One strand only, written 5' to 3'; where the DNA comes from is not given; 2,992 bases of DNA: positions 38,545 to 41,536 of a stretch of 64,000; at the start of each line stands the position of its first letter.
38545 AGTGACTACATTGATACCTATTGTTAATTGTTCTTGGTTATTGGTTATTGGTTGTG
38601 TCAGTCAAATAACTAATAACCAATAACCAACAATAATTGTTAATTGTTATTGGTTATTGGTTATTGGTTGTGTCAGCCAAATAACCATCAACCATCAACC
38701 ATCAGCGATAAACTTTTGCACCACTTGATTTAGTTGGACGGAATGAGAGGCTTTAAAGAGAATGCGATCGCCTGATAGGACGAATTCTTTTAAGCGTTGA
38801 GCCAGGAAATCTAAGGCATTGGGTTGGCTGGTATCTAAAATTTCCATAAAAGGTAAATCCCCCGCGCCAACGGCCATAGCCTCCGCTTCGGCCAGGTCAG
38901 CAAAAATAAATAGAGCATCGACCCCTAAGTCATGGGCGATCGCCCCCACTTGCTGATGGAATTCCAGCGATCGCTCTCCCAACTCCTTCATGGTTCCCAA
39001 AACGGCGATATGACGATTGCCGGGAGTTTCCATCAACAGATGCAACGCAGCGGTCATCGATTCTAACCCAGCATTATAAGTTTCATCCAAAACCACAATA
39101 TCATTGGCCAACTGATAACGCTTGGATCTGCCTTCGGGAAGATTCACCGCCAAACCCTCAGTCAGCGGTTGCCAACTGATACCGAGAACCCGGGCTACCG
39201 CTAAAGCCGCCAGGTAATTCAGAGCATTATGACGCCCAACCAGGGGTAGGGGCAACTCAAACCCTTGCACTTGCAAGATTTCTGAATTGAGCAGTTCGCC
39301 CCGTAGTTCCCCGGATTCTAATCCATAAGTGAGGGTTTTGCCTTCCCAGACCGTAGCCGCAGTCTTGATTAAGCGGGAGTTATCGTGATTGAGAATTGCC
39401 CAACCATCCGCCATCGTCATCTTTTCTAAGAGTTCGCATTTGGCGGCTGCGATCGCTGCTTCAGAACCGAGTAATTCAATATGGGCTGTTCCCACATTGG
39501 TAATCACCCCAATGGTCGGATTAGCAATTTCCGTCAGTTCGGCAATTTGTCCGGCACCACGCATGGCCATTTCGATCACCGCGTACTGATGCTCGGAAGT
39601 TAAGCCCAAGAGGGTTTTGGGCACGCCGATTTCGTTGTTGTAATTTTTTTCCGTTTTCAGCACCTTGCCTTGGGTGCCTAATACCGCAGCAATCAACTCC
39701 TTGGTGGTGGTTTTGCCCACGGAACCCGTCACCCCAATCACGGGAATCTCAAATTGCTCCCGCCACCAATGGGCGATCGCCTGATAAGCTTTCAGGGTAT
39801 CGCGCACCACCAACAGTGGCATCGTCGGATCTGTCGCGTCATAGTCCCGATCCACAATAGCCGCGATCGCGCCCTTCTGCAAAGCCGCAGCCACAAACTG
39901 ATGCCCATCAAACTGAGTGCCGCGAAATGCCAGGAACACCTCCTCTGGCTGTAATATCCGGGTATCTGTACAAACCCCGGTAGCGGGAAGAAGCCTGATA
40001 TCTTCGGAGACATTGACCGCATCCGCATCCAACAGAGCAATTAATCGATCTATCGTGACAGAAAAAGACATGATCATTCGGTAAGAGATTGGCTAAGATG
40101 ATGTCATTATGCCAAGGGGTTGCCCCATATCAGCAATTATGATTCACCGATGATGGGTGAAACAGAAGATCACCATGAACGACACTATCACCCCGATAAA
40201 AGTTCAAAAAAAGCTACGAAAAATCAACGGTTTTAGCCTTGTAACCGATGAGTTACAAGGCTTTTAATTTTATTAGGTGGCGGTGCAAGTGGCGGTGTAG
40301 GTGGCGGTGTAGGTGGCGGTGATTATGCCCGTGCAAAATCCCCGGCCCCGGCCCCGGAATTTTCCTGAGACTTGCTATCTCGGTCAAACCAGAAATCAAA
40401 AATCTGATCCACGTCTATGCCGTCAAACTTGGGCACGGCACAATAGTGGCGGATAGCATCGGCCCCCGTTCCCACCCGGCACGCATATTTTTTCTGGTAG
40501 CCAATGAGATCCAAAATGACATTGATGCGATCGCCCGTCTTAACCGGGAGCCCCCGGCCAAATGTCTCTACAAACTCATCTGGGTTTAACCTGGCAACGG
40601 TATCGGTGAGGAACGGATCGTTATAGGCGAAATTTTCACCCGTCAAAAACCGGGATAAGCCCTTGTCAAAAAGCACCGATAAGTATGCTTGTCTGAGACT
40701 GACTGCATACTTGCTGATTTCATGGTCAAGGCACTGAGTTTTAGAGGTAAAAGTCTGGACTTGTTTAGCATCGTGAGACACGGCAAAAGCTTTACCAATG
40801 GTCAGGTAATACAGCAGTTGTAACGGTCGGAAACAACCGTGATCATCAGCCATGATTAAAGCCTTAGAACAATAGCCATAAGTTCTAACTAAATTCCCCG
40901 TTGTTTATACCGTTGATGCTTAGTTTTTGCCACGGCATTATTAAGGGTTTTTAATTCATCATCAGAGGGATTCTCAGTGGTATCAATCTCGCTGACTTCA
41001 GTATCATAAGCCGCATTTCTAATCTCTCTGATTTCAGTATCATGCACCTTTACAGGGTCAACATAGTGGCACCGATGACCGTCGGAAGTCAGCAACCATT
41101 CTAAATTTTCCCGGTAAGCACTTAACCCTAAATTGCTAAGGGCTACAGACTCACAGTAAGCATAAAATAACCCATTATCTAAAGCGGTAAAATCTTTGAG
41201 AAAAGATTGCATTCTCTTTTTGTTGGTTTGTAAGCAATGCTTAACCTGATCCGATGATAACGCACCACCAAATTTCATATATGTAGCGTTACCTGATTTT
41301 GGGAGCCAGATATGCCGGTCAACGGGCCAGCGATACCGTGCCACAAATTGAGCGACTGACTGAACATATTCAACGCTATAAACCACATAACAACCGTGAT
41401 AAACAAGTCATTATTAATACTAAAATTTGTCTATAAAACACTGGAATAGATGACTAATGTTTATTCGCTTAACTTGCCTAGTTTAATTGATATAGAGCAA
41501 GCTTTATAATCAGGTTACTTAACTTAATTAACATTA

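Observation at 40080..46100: Decayed integrative element: integrase fragment, iteron-like origin, XRE switch, truncated replication protein, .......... boundary repeats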

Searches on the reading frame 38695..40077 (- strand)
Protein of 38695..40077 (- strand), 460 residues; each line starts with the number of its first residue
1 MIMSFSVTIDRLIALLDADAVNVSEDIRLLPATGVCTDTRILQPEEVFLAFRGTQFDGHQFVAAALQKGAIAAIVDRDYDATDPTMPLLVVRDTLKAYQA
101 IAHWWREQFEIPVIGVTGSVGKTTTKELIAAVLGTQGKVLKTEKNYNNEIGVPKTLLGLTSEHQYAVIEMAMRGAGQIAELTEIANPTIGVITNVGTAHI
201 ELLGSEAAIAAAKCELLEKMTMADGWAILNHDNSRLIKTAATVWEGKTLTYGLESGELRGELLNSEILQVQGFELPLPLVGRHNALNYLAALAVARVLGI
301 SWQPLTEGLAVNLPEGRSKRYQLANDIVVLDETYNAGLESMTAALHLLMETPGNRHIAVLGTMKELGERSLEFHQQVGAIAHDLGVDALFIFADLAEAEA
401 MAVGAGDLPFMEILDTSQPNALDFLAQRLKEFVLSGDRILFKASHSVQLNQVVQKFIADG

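Call 12: find_encoding_contigs(protein=window:38695-40077:-, flank=10000, max_places=10)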
Protein window:38695-40077:- (460 aa): 1 contig read that carries it; 1 place shown.
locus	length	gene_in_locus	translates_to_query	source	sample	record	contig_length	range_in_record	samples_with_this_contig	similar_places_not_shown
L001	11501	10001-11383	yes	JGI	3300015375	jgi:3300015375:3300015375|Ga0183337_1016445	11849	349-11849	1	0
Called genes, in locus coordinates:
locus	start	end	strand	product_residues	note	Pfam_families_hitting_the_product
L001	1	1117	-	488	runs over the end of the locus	?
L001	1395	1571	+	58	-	-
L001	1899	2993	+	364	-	PF01699:Na_Ca_ex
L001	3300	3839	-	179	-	-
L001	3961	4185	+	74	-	-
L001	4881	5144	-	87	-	PF13443:HTH_26, PF01381:HTH_3 (weak)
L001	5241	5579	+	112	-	-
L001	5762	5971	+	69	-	-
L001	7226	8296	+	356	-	PF12965:DUF3854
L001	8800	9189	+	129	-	-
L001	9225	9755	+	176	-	-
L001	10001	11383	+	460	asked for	PF01225:Mur_ligase (weak), PF08245:Mur_ligase_M, PF02875:Mur_ligase_C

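Call 13: find_related_loci(query=window:38695-40077:-, collection=genome_contigs, flank=10000)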
Query window:38695-40077:- (460 aa) in genome_contigs; peptide patterns used: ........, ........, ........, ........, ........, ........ (x = any residue, [..] = any of these).
94 stretches matched a pattern; 25 encode a relative of the query (tblastn E <= 1e-3); 24 distinct loci.
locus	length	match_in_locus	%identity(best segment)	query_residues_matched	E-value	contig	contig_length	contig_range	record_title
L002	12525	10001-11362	72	2-456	0e+0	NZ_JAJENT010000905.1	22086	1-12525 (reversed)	Phormidium sp. CCY1219 NODE_1449050+_length_22086_cov_101.463, whole genome shotgun sequence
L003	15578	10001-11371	69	2-458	0e+0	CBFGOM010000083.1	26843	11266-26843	MAG TPA_asm: uncultured Oscillatoriaceae bacterium isolate SRR29873479_metabat2_16 genome assembly, contig: ERZ27315265.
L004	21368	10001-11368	70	3-458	0e+0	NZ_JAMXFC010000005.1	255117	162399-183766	Laspinema sp. D2d NODE_9_length_255117_cov_55.100623, whole genome shotgun sequence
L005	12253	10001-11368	69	3-458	0e+0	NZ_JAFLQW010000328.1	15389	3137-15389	Phormidium pseudopriestleyi FRX01 c_000000063082, whole genome shotgun sequence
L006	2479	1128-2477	71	2-451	0e+0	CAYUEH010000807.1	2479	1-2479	MAG TPA_asm: uncultured Laspinema sp. isolate binchicken_co405_170 genome assembly, contig: NODE_66335_length_2479_cov_1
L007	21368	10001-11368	70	3-458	0e+0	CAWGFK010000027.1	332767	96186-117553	MAG: uncultured cyanobacterium isolate MFD01721.bin.1.50 genome assembly, contig: contig_28961, whole genome shotgun seq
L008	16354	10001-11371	70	2-458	0e+0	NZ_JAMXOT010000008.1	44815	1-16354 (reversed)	Oscillatoria sp. HE19RPO 14, whole genome shotgun sequence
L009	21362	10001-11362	68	3-456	0e+0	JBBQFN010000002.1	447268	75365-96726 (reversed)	MAG: Cyanophyceae cyanobacterium isolate Co_metawrap_1029 Cmw_1029_k141_5139276_length_447268_cov_45.0000, whole genome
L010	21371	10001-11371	69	2-458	0e+0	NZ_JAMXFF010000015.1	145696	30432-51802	Laspinema palackyanum D2a NODE_16_length_145696_cov_66.666623, whole genome shotgun sequence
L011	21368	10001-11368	69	3-458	0e+0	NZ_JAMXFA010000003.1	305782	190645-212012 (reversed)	Laspinema olomoucense D3b NODE_3_length_305782_cov_99.635259, whole genome shotgun sequence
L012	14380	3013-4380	63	3-459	0e+0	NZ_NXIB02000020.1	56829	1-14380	Tychonema bourrellyi FEM_GT703 scaffold20_size56829, whole genome shotgun sequence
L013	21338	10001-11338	64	3-457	0e+0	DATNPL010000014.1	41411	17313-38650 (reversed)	MAG TPA_asm: Coleofasciculaceae cyanobacterium isolate SMAG_U16480 k141_6123, whole genome shotgun sequence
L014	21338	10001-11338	63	3-457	1e-175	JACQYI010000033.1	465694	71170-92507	MAG: Oscillatoriophycideae cyanobacterium NC_groundwater_1537_Pr4_S-0.65um_50_18 SR1-18-Sp65_coassembly_scaffold_302922,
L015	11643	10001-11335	60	3-456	8e-172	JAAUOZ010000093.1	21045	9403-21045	MAG: Leptolyngbyaceae cyanobacterium CSU_1_3 NODE_671_length_21045_cov_2.64213, whole genome shotgun sequence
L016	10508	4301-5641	61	3-457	3e-171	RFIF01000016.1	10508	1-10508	MAG: Cyanobacteria bacterium J069 k99_60914, whole genome shotgun sequence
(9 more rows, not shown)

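Call 33: find_related_loci(query=window:38695-40077:-, collection=metagenome_contigs, flank=10000)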
Query window:38695-40077:- (460 aa) in metagenome_contigs; peptide patterns used: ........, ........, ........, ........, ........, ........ (x = any residue, [..] = any of these).
87 stretches matched a pattern; 7 encode a relative of the query (tblastn E <= 1e-3); 7 distinct loci.
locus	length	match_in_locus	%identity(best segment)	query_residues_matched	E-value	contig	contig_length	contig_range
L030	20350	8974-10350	90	1-460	0e+0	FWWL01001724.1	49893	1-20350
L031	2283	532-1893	61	2-457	0e+0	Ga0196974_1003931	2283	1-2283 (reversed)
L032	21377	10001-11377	59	2-454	4e-170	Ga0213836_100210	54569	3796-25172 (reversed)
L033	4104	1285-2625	61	2-457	3e-168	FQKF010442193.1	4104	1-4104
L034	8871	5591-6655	27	33-362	8e-21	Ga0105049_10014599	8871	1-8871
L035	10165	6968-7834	27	30-299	4e-19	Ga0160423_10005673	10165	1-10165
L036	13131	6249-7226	25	20-328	2e-16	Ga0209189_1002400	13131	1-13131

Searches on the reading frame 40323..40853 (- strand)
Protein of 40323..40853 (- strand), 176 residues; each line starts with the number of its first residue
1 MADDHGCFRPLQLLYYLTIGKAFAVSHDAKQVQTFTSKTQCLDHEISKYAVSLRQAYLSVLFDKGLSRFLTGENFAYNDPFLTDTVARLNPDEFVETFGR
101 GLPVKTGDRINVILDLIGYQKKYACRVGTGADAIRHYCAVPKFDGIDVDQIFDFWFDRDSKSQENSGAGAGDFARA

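Call 4: search_protein_families(library=pfam, proteins=[window:40323-40853:-], max_evalue=0.1)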
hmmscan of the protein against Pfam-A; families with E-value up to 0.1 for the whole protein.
window:40323-40853:- (176 aa): 0 families

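Call 5: search_protein_families(library=phrogs, proteins=[window:40323-40853:-], max_evalue=0.01)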
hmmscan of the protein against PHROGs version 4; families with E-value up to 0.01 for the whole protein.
window:40323-40853:- (176 aa): 0 families

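Call 97: search_protein_families(library=ncbifam, proteins=[window:40323-40853:-], max_evalue=0.01)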
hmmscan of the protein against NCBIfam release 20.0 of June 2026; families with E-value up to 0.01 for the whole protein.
window:40323-40853:- (176 aa): 0 families

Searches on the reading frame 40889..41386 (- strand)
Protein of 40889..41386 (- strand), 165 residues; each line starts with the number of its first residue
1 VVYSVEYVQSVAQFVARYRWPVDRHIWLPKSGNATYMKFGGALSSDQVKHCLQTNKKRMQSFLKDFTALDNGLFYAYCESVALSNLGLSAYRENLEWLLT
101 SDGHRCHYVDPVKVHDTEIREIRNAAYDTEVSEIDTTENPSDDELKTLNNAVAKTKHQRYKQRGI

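Call 4: search_protein_families(library=pfam, proteins=[window:40889-41386:-], max_evalue=0.1)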
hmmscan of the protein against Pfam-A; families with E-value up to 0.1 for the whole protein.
window:40889-41386:- (165 aa): 0 families

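Call 5: search_protein_families(library=phrogs, proteins=[window:40889-41386:-], max_evalue=0.01)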
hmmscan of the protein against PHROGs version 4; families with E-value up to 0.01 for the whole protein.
window:40889-41386:- (165 aa): 0 families

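Call 97: search_protein_families(library=ncbifam, proteins=[window:40889-41386:-], max_evalue=0.01)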
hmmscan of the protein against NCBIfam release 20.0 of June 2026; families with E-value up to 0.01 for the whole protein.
window:40889-41386:- (165 aa): 1 family
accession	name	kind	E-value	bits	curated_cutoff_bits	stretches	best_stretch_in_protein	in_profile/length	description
NF042913.1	CyRepA1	equivalog_domain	5.5e-12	45.4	200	1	7-162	279-446/595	plasmid replication protein, CyRepA1 family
